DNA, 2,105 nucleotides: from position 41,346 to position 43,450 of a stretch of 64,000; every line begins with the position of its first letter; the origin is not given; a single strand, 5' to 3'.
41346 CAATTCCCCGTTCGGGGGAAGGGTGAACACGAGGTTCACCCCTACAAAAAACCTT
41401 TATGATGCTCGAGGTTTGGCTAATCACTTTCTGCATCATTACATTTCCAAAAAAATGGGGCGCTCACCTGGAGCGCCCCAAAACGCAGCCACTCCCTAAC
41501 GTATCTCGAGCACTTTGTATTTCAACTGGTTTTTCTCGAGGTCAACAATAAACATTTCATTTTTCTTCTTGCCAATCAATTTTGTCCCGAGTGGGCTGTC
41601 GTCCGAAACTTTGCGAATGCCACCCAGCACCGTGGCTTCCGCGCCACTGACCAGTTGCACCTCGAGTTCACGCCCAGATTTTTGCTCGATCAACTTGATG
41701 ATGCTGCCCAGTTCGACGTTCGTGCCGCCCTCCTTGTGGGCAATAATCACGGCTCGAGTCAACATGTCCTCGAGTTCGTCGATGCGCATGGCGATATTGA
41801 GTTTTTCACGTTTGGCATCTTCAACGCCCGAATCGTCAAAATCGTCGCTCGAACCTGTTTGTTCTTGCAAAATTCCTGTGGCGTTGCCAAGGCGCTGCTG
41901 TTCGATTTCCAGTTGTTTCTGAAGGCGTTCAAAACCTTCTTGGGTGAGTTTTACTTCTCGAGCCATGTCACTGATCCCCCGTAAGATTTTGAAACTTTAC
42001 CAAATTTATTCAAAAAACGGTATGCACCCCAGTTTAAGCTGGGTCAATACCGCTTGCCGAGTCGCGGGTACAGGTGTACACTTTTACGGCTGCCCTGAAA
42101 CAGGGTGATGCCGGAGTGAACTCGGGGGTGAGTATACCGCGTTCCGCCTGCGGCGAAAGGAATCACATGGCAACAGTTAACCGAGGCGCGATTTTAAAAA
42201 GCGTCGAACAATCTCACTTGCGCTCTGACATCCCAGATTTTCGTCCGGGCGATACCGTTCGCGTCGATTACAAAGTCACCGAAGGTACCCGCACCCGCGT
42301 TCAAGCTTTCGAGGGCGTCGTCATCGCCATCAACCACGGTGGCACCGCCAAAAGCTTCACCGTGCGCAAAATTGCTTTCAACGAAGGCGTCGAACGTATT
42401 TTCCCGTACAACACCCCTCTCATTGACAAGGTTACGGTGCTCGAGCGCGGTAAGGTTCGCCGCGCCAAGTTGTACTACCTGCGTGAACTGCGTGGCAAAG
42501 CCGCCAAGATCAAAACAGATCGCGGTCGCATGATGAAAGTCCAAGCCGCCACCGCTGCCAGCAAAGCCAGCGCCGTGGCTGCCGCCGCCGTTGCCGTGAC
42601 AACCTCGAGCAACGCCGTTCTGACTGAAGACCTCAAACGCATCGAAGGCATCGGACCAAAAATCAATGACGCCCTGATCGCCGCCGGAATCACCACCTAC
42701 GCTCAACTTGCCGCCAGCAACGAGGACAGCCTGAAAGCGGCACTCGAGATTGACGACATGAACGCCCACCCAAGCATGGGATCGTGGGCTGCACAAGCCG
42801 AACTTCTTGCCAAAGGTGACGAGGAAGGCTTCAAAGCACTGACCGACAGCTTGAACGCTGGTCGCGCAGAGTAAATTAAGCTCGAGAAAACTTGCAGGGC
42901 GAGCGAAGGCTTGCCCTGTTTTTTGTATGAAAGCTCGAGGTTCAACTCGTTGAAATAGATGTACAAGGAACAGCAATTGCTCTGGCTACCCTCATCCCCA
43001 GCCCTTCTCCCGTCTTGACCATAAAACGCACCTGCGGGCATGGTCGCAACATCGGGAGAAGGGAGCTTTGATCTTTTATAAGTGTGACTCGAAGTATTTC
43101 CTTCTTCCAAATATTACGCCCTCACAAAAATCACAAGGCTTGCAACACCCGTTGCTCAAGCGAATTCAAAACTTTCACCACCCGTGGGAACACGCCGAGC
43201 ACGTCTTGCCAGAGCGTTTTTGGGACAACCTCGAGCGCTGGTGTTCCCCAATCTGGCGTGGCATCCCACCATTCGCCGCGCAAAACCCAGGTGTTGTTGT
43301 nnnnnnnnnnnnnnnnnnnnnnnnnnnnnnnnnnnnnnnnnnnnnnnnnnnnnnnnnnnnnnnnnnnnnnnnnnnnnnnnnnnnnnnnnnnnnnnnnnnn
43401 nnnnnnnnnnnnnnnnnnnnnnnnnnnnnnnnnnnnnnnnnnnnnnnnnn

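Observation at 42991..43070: Filled-site versus empty-site pair suggests the 62-nt composite hairpin is itself an insertion (Russian-doll nesting)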

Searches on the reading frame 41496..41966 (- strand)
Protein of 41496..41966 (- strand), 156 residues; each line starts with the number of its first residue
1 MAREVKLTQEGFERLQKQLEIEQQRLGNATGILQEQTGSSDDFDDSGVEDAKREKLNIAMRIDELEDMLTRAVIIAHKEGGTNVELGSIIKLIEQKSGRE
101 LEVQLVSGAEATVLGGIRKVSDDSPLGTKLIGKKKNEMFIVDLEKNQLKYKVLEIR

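Call 18: find_encoding_contigs(protein=window:41496-41966:-, flank=10000, max_places=10)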
Protein window:41496-41966:- (156 aa): 4 contigs read that carry it; 3 places shown.
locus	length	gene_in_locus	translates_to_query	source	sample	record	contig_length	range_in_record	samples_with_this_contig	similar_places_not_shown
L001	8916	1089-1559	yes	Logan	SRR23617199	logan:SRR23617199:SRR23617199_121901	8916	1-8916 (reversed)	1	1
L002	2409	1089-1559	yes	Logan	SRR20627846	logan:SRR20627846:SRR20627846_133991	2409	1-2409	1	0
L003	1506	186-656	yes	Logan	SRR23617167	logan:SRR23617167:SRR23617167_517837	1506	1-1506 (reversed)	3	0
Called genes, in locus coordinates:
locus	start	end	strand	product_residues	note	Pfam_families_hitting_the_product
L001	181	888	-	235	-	PF01245:Ribosomal_L19, PF14520:HHH_5 (weak)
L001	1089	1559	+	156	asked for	PF03449:GreA_GreB_N, PF01272:GreA_GreB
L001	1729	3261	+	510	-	PF01336:tRNA_anti-codon, PF00152:tRNA-synt_2, PF01409:tRNA-synt_2d (faint)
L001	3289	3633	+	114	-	PF06108:DUF952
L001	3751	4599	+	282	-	PF00590:TP_methylase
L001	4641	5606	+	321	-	PF00365:PFK, PF01513:NAD_kinase (faint)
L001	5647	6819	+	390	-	PF00155:Aminotran_1_2, PF01041:DegT_DnrJ_EryC1 (weak)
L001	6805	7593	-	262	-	PF00106:adh_short, PF13561:adh_short_C2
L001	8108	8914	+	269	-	?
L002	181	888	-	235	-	PF01245:Ribosomal_L19, PF14520:HHH_5 (weak)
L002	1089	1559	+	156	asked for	PF03449:GreA_GreB_N, PF01272:GreA_GreB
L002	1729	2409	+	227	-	?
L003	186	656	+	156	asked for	PF03449:GreA_GreB_N, PF01272:GreA_GreB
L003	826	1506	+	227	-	?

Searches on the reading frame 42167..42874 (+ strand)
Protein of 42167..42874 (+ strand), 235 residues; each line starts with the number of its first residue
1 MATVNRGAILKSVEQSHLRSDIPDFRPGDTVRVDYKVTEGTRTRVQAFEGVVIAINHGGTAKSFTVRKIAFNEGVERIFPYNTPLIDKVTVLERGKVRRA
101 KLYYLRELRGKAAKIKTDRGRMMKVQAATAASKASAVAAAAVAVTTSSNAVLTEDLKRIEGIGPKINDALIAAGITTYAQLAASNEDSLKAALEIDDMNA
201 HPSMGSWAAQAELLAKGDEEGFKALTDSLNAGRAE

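Call 79: search_protein_families(library=pfam, proteins=[window:42167-42874:+], max_evalue=0.01)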
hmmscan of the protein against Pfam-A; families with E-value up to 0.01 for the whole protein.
window:42167-42874:+ (235 aa): 3 families
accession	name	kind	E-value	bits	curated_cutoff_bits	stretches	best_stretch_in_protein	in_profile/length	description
PF01245.26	Ribosomal_L19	-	2.1e-46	156.9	22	1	9-117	2-110/111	Ribosomal protein L19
PF14520.12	HHH_5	-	3e-06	28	27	1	154-191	2-39/57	Helix-hairpin-helix domain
PF14229.12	DUF4332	-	0.00075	20.1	23.2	1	155-193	54-92/122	Domain of unknown function (DUF4332)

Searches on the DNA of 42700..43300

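Call 69: search_rna_families(source=window, start=42700, end=43300, threshold=evalue, max_evalue=1)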
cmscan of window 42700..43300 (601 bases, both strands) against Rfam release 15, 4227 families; matches with E-value up to 1: 0.
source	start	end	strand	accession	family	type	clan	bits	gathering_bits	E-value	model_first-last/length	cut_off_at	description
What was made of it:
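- On Bacterial tRNA intron, group I or bulge-helix-bulge (for E in the tRNA): Each unit is 36-39 nt, and no Rfam family matches the E copy in the 43k hairpin (call 69).
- The element matches no Rfam family (call 69). There is no Rfam match (call 69).
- Tried and rejected: With permissive E-values on 42700-43300, nothing matched (call 69).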
